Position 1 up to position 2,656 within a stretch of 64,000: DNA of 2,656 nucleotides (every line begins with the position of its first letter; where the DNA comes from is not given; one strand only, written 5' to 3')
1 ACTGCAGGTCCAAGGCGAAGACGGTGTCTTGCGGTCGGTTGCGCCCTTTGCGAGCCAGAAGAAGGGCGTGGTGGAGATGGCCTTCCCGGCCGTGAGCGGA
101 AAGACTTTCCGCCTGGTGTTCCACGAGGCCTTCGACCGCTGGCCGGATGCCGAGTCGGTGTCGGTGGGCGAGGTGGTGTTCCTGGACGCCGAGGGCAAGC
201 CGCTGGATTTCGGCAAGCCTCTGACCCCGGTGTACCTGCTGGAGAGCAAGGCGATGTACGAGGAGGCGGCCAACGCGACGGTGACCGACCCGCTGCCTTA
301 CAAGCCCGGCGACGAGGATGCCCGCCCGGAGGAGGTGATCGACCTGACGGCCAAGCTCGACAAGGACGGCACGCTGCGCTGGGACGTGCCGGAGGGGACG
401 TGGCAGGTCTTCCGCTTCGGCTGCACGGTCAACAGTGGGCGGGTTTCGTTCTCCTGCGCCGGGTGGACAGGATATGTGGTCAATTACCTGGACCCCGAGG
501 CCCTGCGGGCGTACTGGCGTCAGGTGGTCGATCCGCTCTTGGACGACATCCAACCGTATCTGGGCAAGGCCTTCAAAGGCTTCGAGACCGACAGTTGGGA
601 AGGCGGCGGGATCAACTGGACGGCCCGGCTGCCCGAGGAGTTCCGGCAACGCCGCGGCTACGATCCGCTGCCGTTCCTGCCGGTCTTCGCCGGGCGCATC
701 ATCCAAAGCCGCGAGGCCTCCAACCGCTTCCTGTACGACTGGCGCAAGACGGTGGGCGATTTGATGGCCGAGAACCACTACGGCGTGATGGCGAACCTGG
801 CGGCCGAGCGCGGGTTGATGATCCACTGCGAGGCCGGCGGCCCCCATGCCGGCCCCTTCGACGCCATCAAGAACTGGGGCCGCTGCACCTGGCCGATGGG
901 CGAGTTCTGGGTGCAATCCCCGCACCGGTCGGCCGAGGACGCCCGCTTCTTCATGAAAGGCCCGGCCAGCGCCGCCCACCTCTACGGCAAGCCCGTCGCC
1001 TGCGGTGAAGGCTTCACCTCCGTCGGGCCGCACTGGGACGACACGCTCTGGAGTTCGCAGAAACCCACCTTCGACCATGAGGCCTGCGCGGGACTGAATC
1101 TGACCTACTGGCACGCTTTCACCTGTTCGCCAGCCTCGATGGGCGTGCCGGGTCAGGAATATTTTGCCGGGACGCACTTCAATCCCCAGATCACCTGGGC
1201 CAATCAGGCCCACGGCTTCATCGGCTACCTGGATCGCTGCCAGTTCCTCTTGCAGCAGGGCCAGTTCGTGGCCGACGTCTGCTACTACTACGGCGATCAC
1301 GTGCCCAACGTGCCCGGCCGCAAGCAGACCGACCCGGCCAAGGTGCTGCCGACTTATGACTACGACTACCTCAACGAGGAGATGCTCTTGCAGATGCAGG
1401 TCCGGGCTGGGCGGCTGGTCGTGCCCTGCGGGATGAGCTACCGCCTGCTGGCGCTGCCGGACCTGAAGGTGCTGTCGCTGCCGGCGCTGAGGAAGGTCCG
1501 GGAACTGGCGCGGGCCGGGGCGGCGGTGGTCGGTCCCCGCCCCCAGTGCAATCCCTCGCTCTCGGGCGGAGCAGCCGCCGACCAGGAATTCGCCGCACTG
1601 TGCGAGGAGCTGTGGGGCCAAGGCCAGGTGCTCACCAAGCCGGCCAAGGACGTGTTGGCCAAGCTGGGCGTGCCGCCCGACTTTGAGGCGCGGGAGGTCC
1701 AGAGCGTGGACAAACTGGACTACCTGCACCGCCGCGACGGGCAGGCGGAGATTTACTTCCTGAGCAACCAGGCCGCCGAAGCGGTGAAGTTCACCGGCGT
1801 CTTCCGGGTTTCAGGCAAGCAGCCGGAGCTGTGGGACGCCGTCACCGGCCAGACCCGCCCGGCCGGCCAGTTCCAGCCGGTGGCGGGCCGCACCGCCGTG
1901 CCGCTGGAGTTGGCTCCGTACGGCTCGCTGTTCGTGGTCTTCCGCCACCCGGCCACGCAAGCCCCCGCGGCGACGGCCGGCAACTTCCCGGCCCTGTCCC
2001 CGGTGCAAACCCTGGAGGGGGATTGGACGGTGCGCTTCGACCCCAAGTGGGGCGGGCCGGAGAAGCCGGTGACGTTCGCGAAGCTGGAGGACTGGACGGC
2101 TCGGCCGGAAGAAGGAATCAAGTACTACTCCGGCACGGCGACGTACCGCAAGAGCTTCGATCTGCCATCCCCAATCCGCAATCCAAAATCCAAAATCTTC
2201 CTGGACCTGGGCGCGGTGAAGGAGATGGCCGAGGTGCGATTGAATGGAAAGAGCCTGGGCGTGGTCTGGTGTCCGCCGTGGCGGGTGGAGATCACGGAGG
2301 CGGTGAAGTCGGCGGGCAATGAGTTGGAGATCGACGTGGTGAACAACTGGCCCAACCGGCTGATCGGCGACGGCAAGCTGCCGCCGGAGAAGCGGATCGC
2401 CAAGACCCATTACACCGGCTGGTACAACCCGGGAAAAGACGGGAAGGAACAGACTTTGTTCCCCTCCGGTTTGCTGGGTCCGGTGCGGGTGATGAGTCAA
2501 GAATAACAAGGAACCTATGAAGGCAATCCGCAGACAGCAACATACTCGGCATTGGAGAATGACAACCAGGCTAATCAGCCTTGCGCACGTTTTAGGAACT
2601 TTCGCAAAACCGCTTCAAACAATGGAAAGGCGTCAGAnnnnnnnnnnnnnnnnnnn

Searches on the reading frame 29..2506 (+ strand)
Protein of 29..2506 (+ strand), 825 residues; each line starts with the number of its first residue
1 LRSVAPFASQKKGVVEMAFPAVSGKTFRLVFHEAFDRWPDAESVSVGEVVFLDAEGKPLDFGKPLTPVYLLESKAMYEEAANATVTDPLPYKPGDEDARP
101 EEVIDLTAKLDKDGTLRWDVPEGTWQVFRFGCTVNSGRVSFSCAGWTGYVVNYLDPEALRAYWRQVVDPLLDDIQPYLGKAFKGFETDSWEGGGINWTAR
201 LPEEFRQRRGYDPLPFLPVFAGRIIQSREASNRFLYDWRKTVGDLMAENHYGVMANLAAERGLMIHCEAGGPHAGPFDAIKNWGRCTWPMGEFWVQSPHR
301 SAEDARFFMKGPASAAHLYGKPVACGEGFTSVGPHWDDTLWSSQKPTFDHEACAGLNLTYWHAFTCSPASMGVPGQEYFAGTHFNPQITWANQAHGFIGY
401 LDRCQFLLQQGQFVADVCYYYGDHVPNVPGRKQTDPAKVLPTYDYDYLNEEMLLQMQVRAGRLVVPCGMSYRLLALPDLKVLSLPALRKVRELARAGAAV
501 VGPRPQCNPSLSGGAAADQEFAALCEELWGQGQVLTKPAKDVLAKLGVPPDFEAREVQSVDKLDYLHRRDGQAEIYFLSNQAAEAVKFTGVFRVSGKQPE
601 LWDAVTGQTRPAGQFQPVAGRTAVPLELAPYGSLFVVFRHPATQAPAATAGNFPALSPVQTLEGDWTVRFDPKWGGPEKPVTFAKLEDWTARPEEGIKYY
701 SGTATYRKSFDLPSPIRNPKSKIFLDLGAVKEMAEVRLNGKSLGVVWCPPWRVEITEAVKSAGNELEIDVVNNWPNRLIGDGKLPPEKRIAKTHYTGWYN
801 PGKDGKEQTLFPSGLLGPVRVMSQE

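Call 68: search_protein_families(library=ncbifam, proteins=[window:29-2506:+], max_evalue=0.001)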
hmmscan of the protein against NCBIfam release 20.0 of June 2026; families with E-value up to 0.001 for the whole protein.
window:29-2506:+ (825 aa): 2 families
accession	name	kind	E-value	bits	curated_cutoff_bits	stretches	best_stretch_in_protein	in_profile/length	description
NF049897.1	AlphaRhamBT4145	equivalog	8.6e-72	242.4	1300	2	101-420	150-469/897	alpha-L-rhamnosidase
NF045579.1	rhamnoside_JR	domain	2e-44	150.7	50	1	662-783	1-121/123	glycosylhydrolase-like jelly roll fold domain-containing protein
